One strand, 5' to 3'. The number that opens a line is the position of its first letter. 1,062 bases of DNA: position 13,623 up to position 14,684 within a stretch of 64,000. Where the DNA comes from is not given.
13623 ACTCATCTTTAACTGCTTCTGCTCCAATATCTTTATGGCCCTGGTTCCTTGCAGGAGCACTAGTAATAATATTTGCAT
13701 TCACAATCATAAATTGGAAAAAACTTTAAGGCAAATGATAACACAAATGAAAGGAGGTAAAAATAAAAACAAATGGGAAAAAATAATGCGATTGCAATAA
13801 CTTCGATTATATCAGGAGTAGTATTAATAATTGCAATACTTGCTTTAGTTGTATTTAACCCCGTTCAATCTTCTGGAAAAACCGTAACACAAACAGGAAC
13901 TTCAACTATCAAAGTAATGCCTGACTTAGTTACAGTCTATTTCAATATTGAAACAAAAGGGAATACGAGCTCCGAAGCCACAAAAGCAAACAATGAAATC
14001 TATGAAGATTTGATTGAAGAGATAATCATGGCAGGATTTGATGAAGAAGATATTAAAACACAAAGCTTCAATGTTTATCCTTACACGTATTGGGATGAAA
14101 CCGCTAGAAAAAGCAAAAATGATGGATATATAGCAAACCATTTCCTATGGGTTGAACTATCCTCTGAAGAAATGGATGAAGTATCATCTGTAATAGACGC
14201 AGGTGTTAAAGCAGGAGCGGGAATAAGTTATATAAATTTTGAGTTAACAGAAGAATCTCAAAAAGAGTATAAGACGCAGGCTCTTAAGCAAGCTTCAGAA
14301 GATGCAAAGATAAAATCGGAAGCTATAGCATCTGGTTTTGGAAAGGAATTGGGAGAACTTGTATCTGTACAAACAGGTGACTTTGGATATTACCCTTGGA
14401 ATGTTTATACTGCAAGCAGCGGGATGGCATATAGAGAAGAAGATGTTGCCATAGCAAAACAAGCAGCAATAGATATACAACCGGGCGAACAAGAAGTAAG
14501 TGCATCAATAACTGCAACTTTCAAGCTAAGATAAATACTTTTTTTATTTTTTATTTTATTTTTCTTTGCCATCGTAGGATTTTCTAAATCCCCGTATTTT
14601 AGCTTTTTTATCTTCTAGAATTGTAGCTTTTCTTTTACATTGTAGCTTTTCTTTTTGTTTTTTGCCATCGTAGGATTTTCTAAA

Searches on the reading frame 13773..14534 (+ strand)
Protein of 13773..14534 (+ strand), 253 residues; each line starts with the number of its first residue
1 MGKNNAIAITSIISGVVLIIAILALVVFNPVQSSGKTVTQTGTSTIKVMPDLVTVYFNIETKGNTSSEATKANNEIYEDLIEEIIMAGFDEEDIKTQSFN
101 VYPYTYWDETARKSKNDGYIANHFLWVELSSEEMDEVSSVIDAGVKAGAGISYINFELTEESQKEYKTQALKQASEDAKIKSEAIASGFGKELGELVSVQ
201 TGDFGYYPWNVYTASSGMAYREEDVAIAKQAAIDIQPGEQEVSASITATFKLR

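Call 41: search_protein_families(library=pfam, proteins=[window:13773-14534:+], max_evalue=0.00001)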
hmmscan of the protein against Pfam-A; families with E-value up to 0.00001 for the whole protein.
window:13773-14534:+ (253 aa): 1 family
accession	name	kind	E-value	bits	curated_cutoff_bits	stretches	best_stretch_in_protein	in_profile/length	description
PF04402.19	SIMPL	-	1.9e-41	143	25.2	1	38-250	1-205/205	Protein of unknown function (DUF541)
